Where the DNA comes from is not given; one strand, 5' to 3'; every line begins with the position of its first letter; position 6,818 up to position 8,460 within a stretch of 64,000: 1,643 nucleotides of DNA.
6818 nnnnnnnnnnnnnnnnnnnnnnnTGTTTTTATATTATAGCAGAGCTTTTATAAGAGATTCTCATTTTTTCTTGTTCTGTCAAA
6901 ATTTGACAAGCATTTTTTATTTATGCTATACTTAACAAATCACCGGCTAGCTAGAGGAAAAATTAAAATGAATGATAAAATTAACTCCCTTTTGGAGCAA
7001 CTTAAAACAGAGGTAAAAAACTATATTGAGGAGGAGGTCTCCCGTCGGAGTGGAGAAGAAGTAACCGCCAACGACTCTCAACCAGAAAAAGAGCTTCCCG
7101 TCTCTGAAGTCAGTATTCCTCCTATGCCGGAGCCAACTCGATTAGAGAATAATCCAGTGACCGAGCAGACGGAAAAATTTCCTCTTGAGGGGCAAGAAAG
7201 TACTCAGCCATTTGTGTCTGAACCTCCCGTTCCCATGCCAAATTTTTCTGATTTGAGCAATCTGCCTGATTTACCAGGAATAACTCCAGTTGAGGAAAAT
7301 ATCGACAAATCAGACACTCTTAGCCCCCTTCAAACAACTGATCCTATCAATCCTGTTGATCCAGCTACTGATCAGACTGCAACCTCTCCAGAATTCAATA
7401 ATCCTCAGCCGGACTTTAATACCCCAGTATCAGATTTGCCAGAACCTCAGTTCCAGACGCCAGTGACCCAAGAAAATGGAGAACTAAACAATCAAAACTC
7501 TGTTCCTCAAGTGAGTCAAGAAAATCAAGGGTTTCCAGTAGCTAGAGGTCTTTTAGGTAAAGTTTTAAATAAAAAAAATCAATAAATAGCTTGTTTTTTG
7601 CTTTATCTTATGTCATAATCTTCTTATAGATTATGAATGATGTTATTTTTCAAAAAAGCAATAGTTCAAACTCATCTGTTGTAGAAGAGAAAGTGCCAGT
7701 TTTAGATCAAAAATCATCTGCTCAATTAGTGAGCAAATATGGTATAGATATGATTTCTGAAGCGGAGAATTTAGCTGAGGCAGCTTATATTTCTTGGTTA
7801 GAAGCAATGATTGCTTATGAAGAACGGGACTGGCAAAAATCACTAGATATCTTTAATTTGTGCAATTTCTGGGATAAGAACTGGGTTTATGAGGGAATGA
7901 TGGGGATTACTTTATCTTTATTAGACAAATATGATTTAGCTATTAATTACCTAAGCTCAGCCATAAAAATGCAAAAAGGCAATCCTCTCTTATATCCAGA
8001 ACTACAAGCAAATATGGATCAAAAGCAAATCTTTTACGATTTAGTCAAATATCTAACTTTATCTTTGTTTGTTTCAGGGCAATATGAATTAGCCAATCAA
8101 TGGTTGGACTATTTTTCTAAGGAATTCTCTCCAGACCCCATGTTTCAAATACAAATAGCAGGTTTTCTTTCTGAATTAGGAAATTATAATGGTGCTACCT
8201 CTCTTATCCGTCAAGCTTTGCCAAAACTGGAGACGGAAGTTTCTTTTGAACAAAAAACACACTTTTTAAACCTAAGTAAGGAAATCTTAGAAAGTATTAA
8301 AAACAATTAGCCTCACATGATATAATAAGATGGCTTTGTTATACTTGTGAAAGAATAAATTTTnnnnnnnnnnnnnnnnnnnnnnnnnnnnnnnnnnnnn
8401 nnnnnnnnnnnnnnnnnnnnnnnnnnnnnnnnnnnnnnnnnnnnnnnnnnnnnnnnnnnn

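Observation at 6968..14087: Possible secretion/effector module: disordered Pro-rich protein, TPR protein and a 1179-aa acidic giant, convergent with a VirB6/TrbL-like polytopic membrane protein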

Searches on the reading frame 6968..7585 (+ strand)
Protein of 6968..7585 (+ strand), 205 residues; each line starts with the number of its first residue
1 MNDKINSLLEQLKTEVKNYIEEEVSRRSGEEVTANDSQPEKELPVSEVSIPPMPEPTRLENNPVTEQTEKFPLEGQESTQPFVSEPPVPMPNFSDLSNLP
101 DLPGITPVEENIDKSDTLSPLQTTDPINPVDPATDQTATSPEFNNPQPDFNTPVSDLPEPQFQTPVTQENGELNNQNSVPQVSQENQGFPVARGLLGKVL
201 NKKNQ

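Call 3: search_protein_families(library=pfam, proteins=[window:6968-7585:+], max_evalue=1)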
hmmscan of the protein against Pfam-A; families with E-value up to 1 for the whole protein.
window:6968-7585:+ (205 aa): 0 families

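Call 4: search_protein_families(library=ncbifam, proteins=[window:6968-7585:+], max_evalue=1)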
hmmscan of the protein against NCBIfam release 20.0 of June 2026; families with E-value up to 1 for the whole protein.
window:6968-7585:+ (205 aa): 1 family
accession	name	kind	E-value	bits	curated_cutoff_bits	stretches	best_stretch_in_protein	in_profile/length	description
NF050009.1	TA_VapB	equivalog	0.094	13.3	60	1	3-28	3-28/65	type II toxin-antitoxin system VapB family antitoxin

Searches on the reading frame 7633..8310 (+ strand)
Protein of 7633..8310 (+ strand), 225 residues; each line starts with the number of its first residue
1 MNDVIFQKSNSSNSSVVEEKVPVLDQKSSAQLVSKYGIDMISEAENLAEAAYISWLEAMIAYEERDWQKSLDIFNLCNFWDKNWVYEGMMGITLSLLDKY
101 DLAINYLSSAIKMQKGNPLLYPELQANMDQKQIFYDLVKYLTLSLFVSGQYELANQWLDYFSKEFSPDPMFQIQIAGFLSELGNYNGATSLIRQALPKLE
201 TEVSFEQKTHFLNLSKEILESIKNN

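Call 3: search_protein_families(library=pfam, proteins=[window:7633-8310:+], max_evalue=1)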
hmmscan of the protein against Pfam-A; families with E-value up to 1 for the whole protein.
window:7633-8310:+ (225 aa): 10 families
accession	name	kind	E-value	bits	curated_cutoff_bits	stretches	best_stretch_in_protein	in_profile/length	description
PF07719.23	TPR_2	-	0.0014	19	27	0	90-116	7-33/34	Tetratricopeptide repeat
PF13424.12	TPR_12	-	0.0074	16.9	30.1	0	89-115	50-76/77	Tetratricopeptide repeat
PF25068.1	ARM_TT21_4th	-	0.0092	16.7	30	0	168-220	31-85/153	Tetratricopeptide repeat protein 21 forth ARM domain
PF00515.34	TPR_1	-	0.012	15.8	27.8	1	90-114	7-31/34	Tetratricopeptide repeat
PF13374.12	TPR_10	-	0.013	15.9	27.5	1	175-197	8-30/42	Tetratricopeptide repeat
PF13181.12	TPR_8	-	0.015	15.9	25.7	0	89-115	6-32/34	Tetratricopeptide repeat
PF13428.12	TPR_14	-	0.055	14.6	23.5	0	94-124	11-41/44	Tetratricopeptide repeat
PF16969.10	SRP68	-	0.059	12.8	26.1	1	32-76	104-148/565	RNA-binding signal recognition particle 68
PF14559.12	TPR_19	-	0.1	13.4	25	0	148-198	4-54/68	Tetratricopeptide repeat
PF12895.13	ANAPC3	-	0.1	13.3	27.2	1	140-193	28-80/82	Anaphase-promoting complex, cyclosome, subunit 3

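Call 4: search_protein_families(library=ncbifam, proteins=[window:7633-8310:+], max_evalue=1)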
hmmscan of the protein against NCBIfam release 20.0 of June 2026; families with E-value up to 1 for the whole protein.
window:7633-8310:+ (225 aa): 4 families
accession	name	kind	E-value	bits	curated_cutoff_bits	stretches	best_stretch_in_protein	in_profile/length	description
TIGR02552.1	LcrH_SycD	equivalog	0.021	14.5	104.8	1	57-120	24-88/136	SycD/LcrH family type III secretion system chaperone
NF047558.1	TPR_END_plus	domain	0.048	13.6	32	0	94-114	9-29/56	TPR end-of-group domain-containing protein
NF040586.1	FxSxx_TPR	equivalog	0.12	10.8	300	1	130-212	384-472/830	FxSxx-COOH system tetratricopeptide repeat protein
NF052400.1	M48_BAM_BepA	equivalog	0.14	10.9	570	1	48-201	304-458/483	beta-barrel assembly-enhancing protease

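Call 95: search_protein_families(library=pfam, alignment_id=A4, max_evalue=0.1)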
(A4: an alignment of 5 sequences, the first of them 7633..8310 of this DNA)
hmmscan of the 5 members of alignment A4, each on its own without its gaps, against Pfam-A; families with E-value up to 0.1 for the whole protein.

A. member 1, window:7633-8310:+ (225 aa): 8 families
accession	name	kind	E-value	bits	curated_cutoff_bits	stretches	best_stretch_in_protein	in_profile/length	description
PF07719.23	TPR_2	-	0.0014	19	27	0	90-116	7-33/34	Tetratricopeptide repeat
PF13424.12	TPR_12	-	0.0074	16.9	30.1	0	89-115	50-76/77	Tetratricopeptide repeat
PF25068.1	ARM_TT21_4th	-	0.0092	16.7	30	0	168-220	31-85/153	Tetratricopeptide repeat protein 21 forth ARM domain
PF00515.34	TPR_1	-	0.012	15.8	27.8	0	90-114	7-31/34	Tetratricopeptide repeat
PF13374.12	TPR_10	-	0.013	15.9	27.5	0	175-197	8-30/42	Tetratricopeptide repeat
PF13181.12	TPR_8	-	0.015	15.9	25.7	0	89-115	6-32/34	Tetratricopeptide repeat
PF13428.12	TPR_14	-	0.055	14.6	23.5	0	94-124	11-41/44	Tetratricopeptide repeat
PF16969.10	SRP68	-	0.059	12.8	26.1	0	32-76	104-148/565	RNA-binding signal recognition particle 68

B. families by the number of members that match (of 5 scanned): 14 families
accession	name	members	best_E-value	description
PF07719.23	TPR_2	2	0.00053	Tetratricopeptide repeat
PF13428.12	TPR_14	2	0.0067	Tetratricopeptide repeat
PF00515.34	TPR_1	2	0.011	Tetratricopeptide repeat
PF04614.17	Pex19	1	0.00084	Pex19 protein family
PF10410.14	DnaB_bind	1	0.0024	DnaB-helicase binding domain of primase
PF13424.12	TPR_12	1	0.0074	Tetratricopeptide repeat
PF25068.1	ARM_TT21_4th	1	0.0092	Tetratricopeptide repeat protein 21 forth ARM domain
PF13374.12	TPR_10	1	0.013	Tetratricopeptide repeat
PF13181.12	TPR_8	1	0.015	Tetratricopeptide repeat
PF11827.13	DUF3347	1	0.043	Protein of unknown function (DUF3347)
PF16969.10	SRP68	1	0.059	RNA-binding signal recognition particle 68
PF25058.1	ARM_TT21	1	0.069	Tetratricopeptide repeat protein 21 ARM repeat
PF13174.12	TPR_6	1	0.087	Tetratricopeptide repeat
PF14559.12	TPR_19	1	0.1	Tetratricopeptide repeat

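Call 96: search_solved_structures(query=A4, max_evalue=1)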
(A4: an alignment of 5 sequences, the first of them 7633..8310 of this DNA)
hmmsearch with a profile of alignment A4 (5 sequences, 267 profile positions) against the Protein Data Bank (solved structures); distinct sequences matched with E-value up to 1: 47.
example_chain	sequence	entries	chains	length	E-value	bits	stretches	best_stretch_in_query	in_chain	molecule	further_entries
5i9h_A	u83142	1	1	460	1.5e-14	57.1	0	170-231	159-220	pentatricopeptide repeat protein dPPR-U8G2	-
5i9d_A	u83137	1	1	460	2.4e-14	56.4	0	170-231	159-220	pentatricopeptide repeat protein dPPR-U8A2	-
5i9f_A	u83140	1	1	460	4.1e-14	55.7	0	170-231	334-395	pentatricopeptide repeat protein dPPR-U10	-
5i9g_C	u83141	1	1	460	6.1e-14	55.1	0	170-231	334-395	pentatricopeptide repeat protein dPPR-U8C2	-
5orq_A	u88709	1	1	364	1.5e-07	34.2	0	155-226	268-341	cPPR-Telo1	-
5orm_A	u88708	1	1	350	1.9e-07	33.8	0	155-226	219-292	cPPR-Telo1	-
4wn4_A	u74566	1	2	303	2.8e-06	30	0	155-226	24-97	Pentatricopeptide repeat protein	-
4pjq_A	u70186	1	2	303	3.1e-06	29.8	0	155-226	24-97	Pentatricopeptide repeat protein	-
6xt9_D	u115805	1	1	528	6.9e-06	28.7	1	47-155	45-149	Bardet-Biedl syndrome 4 protein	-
4pjr_A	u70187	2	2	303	1.2e-05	28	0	155-226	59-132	Pentatricopeptide repeat protein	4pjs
6vbu_4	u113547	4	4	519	5.3e-05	25.8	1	47-146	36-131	Bardet-Biedl syndrome 4 protein homolog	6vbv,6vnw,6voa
5iww_D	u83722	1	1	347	6.6e-05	25.5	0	132-201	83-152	PLS9-PPR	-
6een_C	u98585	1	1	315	0.00019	24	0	158-226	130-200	Designer Pentatricopeptide Protein dPPR10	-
6een_A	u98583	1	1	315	0.00031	23.3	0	158-225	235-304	Designer Pentatricopeptide Protein dPPR10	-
9qqu_A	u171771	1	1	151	0.0031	20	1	90-158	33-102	Stress-induced-phosphoprotein 1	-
2wqh_A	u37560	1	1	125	0.0062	19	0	89-156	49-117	CTPR3Y3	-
1na0_A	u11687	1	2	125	0.016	17.6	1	87-156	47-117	designed protein CTPR3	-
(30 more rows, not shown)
